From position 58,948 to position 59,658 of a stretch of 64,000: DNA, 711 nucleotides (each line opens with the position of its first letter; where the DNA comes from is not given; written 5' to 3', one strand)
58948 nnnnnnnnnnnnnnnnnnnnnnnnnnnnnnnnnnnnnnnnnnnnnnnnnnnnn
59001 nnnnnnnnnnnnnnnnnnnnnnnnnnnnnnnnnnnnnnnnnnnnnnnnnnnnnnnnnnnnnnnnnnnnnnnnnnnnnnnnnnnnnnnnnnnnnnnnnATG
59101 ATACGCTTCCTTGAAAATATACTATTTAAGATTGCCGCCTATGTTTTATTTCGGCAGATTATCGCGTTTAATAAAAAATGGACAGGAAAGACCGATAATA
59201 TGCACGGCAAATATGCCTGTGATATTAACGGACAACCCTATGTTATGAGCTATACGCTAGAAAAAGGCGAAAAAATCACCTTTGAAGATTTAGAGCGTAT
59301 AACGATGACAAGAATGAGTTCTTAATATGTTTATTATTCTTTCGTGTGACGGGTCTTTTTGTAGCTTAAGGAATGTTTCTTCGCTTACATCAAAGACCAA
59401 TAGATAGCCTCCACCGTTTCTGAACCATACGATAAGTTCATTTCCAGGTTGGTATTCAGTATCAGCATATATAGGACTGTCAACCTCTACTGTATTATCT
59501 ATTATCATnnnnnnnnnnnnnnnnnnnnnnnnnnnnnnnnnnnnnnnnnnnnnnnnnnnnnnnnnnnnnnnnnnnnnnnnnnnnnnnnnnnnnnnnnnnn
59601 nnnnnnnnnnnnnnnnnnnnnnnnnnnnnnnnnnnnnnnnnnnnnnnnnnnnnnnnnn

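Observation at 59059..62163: IS1595-family transposon with exact ends and 8-bp TSD, carrying a four-gene passenger operon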

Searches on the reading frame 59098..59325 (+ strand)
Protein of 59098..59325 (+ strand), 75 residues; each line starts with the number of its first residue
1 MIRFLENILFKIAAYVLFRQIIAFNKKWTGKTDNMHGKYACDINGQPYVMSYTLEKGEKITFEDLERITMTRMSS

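Call 6: search_protein_families(library=pfam, proteins=[window:59098-59325:+], max_evalue=0.01)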
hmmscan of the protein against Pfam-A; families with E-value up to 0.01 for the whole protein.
window:59098-59325:+ (75 aa): 0 families

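Call 29: search_protein_families(library=ncbifam, proteins=[window:59098-59325:+], max_evalue=0.01)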
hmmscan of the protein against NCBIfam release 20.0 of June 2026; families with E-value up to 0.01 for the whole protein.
window:59098-59325:+ (75 aa): 0 families

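Call 30: search_protein_families(library=padloc, proteins=[window:59098-59325:+], max_evalue=0.01)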
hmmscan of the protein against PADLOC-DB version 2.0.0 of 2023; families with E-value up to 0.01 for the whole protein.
window:59098-59325:+ (75 aa): 0 families

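Call 86: search_protein_representatives(protein=window:59098-59325:+)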
Query: 75 residues. Proteins with E-value up to 0.001 (for the whole library): 7; up to 1e-10: 2; up to 1e-30: 0. The best 7 are listed.
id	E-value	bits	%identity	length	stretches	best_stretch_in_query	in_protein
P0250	3.2e-28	112.7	91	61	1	1-56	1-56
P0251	4.2e-19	83.9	58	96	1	3-73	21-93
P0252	9.6e-07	44.8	34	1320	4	32-61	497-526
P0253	9.0e-06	41.7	31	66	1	1-62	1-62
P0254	5.4e-05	39.2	51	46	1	17-55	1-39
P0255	7.6e-05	38.8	38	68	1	2-64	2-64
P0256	6.9e-04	35.8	35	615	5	28-58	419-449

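Call 88: search_protein_families(library=pfam, proteins=[P0252, P0256, P0251], max_evalue=0.01)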
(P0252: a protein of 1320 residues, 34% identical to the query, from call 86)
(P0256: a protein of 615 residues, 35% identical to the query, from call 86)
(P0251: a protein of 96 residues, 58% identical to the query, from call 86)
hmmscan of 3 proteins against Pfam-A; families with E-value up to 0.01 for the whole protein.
P0252 (1320 aa): 15 families
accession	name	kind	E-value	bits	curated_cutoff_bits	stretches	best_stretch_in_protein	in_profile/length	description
PF18998.6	Flg_new_2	-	4e-122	398.8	23.6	11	976-1051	1-69/73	Divergent InlB B-repeat domain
PF09479.16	Flg_new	-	9.1e-19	67.8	27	1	671-719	10-62/65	Listeria-Bacteroides repeat domain (List_Bact_rpt)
PF18283.7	CBM77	-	7.7e-15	55.6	25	0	420-449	23-52/108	Carbohydrate binding module 77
PF23623.1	GBD_IRG7_N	-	8.4e-13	48.8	27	0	1267-1305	39-78/95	IRG7 N-terminal galactose binding domain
PF18962.6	Por_Secre_tail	-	7.9e-11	42.5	27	1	1244-1315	1-72/75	Secretion system C-terminal sorting domain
PF23157.1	DUF7055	-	4.2e-09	36.4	27.6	0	269-289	30-50/66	Domain of unknown function (DUF7055)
PF13620.12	CarboxypepD_reg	-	3.7e-08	34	32.3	1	1061-1113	5-67/82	Carboxypeptidase regulatory-like domain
PF13287.12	Fn3_assoc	-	3.1e-07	30.8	23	0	588-609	24-45/59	Fn3 associated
PF10988.14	DUF2807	-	3.4e-05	24.1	24.2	0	977-1014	107-144/181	Putative auto-transporter adhesin, head GIN domain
PF21467.3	BetaGal_gal-bd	-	0.00013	22.4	27.3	0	178-211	19-51/62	Beta-galactosidase, galactose-binding domain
PF10684.14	BDM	-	0.00015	22.5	32.9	0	631-663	35-67/71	Putative biofilm-dependent modulation protein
PF00963.24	Cohesin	-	0.0004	21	24.1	1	34-111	3-81/139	Cohesin domain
PF03100.22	CcmE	-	0.0005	20.8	24.6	0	320-355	46-81/99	CcmE domain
PF13290.12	CHB_HEX_C_1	-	0.00071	19.9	22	0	987-1012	31-56/67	Chitobiase/beta-hexosaminidase C-terminal domain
PF05720.17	Dicty_CAD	-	0.0011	19.4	23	0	738-754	48-64/82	Cell-cell adhesion domain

P0256 (615 aa): 9 families
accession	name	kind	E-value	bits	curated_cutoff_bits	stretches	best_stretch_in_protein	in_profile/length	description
PF17210.9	SdrD_B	-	5.7e-12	46.3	29.7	2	202-275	15-82/112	SdrD B-like domain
PF13620.12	CarboxypepD_reg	-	1.2e-11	45.2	32.3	2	453-539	8-82/82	Carboxypeptidase regulatory-like domain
PF14864.11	Alkyl_sulf_C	-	3.1e-06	27.8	27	0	51-68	10-27/125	Alkyl sulfatase C-terminal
PF18679.7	HTH_57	-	0.0002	22.1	29.1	0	144-184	38-78/112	ThcOx helix turn helix domain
PF21371.2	Apc5_N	-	0.00033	21.2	27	0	176-202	77-103/138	Anaphase-promoting complex subunit 5, N-terminal domain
PF23193.1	NOMO_3rd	-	0.00041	20.8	27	0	230-247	58-75/120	NOMO third transthyretin-like domain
PF20598.4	DUF6795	-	0.0008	20.1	27.4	0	455-492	8-45/103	Domain of unknown function (DUF6795)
PF14312.12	FG-GAP_2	-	0.0015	19.1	23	0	99-132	14-47/49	FG-GAP repeat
PF18684.6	PlyB_C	-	0.0043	17.3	27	0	259-298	27-68/173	Pleurotolysin B C-terminal domain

P0251 (96 aa): 0 families

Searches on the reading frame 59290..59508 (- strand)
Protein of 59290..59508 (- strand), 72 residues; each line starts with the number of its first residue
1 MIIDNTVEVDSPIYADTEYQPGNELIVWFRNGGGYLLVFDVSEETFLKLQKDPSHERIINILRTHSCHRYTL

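Call 6: search_protein_families(library=pfam, proteins=[window:59290-59508:-], max_evalue=0.01)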
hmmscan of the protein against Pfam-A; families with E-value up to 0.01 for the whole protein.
window:59290-59508:- (72 aa): 1 family
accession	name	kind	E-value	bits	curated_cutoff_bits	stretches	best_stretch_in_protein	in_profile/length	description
PF13619.11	KTSC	-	0.0081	16.3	25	0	20-57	11-48/58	KTSC domain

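Call 29: search_protein_families(library=ncbifam, proteins=[window:59290-59508:-], max_evalue=0.01)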
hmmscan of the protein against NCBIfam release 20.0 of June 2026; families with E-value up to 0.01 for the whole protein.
window:59290-59508:- (72 aa): 0 families

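Call 30: search_protein_families(library=padloc, proteins=[window:59290-59508:-], max_evalue=0.01)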
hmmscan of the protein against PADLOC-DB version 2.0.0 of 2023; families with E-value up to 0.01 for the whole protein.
window:59290-59508:- (72 aa): 0 families

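Call 58: find_homologous_proteins(query=window:59290-59508:-, max_evalue=0.001)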
Query window:59290-59508:- (72 aa): 5 proteins with E <= 0.001 among 5 candidates.
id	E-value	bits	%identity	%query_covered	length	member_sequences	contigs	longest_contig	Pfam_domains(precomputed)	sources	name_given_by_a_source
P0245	1.6e-42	160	100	100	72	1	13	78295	-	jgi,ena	-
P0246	5.3e-26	107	78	90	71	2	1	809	-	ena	-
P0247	3.0e-21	92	68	92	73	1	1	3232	-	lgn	-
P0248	7.3e-18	81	64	90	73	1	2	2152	-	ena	-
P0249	2.3e-17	80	56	92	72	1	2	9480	-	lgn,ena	-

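Call 59: find_encoding_contigs(protein=window:59290-59508:-, flank=5000, max_places=10)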
Protein window:59290-59508:- (72 aa): 16 contigs read that carry it; 10 places shown.
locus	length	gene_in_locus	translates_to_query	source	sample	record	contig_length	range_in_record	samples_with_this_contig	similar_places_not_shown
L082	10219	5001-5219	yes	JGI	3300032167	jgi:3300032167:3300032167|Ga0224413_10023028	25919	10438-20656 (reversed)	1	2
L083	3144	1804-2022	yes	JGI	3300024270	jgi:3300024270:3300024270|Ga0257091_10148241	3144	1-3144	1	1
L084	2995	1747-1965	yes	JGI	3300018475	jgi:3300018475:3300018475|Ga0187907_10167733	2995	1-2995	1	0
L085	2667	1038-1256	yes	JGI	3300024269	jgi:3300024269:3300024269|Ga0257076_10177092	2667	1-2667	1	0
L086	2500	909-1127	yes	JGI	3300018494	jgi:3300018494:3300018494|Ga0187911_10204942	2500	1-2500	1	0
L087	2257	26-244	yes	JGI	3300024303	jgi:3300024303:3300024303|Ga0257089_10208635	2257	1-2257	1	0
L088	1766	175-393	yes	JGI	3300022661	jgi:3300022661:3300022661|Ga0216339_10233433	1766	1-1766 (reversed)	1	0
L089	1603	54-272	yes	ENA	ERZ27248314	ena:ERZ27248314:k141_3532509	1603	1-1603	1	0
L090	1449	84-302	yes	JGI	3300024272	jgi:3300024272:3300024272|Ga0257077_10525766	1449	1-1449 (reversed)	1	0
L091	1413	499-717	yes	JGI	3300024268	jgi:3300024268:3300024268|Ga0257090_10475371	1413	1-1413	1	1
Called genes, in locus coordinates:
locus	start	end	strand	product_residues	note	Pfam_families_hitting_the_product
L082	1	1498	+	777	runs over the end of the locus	PF02190:LON_substr_bdg, PF08298:AAA_PrkA (weak), PF00004:AAA, PF07728:AAA_5, PF22667:Lon_lid, PF05362:Lon_C, PF13541:ChlI (weak)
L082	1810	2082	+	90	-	PF00216:Bac_DNA_binding, PF18291:HU-HIG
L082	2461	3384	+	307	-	PF12760:Zn_ribbon_IS1595, PF12762:DDE_Tnp_IS1595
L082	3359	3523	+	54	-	-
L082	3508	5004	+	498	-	PF13847:Methyltransf_31 (faint), PF01555:N6_N4_Mtase, PF04471:Mrr_cat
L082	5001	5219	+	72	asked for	-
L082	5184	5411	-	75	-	-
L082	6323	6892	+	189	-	-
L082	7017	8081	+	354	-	PF13524:Glyco_trans_1_2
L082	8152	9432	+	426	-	PF13406:SLT_2, PF01471:PG_binding_1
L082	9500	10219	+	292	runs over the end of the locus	PF03330:DPBB_1, PF05036:SPOR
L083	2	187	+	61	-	?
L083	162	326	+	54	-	-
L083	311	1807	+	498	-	PF13847:Methyltransf_31 (faint), PF01555:N6_N4_Mtase, PF04471:Mrr_cat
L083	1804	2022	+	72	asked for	-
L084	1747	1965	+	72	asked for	-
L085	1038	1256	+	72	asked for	-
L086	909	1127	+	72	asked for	-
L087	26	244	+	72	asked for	-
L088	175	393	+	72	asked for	-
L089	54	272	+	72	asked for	-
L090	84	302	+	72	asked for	-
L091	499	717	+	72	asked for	-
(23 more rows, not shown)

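Call 60: find_encoding_contigs(protein=P0249, flank=5000, max_places=3)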
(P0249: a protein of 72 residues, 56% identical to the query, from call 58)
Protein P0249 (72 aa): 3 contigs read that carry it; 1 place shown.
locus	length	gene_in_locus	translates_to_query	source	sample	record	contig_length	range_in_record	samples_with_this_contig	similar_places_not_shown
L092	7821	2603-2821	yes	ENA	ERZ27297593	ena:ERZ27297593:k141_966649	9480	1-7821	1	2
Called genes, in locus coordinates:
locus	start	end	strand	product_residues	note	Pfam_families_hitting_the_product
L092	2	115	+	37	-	?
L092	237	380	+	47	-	-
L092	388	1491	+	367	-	PF13651:EcoRI_methylase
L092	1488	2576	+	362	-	PF03235:GmrSD_N, PF01844:HNH, PF14279:HNH_5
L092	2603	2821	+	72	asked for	-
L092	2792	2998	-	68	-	-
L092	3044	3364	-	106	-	-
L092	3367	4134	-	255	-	PF02498:Bro-N, PF03374:ANT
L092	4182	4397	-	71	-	-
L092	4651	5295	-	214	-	PF01381:HTH_3, PF12844:HTH_19 (faint), PF13560:HTH_31 (weak), PF00717:Peptidase_S24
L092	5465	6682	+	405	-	-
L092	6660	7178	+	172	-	-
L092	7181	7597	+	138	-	-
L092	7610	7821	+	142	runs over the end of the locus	-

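Call 85: predict_structure(alignment_id=A5)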
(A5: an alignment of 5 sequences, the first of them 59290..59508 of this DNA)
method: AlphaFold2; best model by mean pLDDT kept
length: 72 residues; sequences in the alignment: 5
mean_pLDDT: 91.9   pTM: 0.79
mean pLDDT of the five models: 91.9, 92.0, 91.5, 90.8, 83.3
residues with pLDDT >= 90: 61; 70-90: 8; 50-70: 1; < 50: 2
segments of 3 or more residues with pLDDT < 50: none
pLDDT, mean of each block of 10 residues (from residue 1): 78 95 94 93 94 96 96 84
secondary structure, 60 per line:
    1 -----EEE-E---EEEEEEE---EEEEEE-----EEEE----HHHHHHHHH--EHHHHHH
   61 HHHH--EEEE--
elements in order: E6-8 E14-20 E24-29 E35-38 H43-51 H55-64 E67-70

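Call 89: fold_search(model_id=the predicted structure, library=pdb)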
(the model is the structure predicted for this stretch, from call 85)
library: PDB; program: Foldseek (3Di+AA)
matches with E <= 10: 219; with E <= 0.001: 0
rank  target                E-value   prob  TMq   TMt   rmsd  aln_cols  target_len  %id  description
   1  7x8c_B                2.2e-03  1.00  0.73  0.75   2.3        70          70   26  Crystal structure of a KTSC family protein from Euryarchaeon Methanolobus vulcani (released 2022-08-17)
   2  7x8c_A                2.8e-03  1.00  0.74  0.77   2.2        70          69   26  Crystal structure of a KTSC family protein from Euryarchaeon Methanolobus vulcani (released 2022-08-17)
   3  4rgi                  1.5e-02  1.00  0.71  0.72   2.4        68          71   22  Crystal Structure of KTSC Domain Protein YPO2434 from Yersinia pestis (released 2014-12-31)
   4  8wiv_O                3.6e-02  1.00  0.64  0.09   5.2        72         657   19  Cryo-EM structure of a bacterial protein (released 2024-09-11)
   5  8wiv_M                4.0e-02  1.00  0.65  0.09   5.2        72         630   21  Cryo-EM structure of a bacterial protein (released 2024-09-11)
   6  8wof_B                4.8e-02  1.00  0.66  0.11   5.2        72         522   21  Cryo-EM structure of SIR2/HerA complex (released 2024-09-11)
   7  8wld_M                9.2e-02  1.00  0.69  0.09   2.5        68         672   20  Cryo-EM structure of SIR2/HerA antiphage complex (released 2024-09-11)
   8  8wld_L                9.2e-02  0.99  0.63  0.09   5.4        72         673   19  Cryo-EM structure of SIR2/HerA antiphage complex (released 2024-09-11)
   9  8wld_D                1.1e-01  0.99  0.66  0.09   5.2        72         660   21  Cryo-EM structure of SIR2/HerA antiphage complex (released 2024-09-11)
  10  8wj3_N                1.6e-01  0.99  0.68  0.11   2.6        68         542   20  Cryo-EM structure of a bacterial protein (released 2024-09-11)
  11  8wiv_L                1.8e-01  0.99  0.68  0.09   5.0        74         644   22  Cryo-EM structure of a bacterial protein (released 2024-09-11)
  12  3dru_B                3.6e-01  0.18  0.26  0.09   7.1        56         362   12  Crystal Structure of Gly117Phe Alpha1-Antitrypsin (released 2009-03-31)
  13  6hge_C                4.1e-01  0.15  0.29  0.09   9.6        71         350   10  Crystal structure of Alpha1-antichymotrypsin variant NewBG-I in the uncleaved S-conformation (released 2019-05-29)
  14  2qug                  4.6e-01  0.15  0.25  0.09   7.2        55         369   13  Crystal structure of alpha-1-antitrypsin, crystal form A (released 2008-08-12)
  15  2ol2_B                4.9e-01  0.25  0.31  0.10   7.1        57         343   12  High Resolution Structure of Native PCI in Space Group P21 (released 2007-03-13)
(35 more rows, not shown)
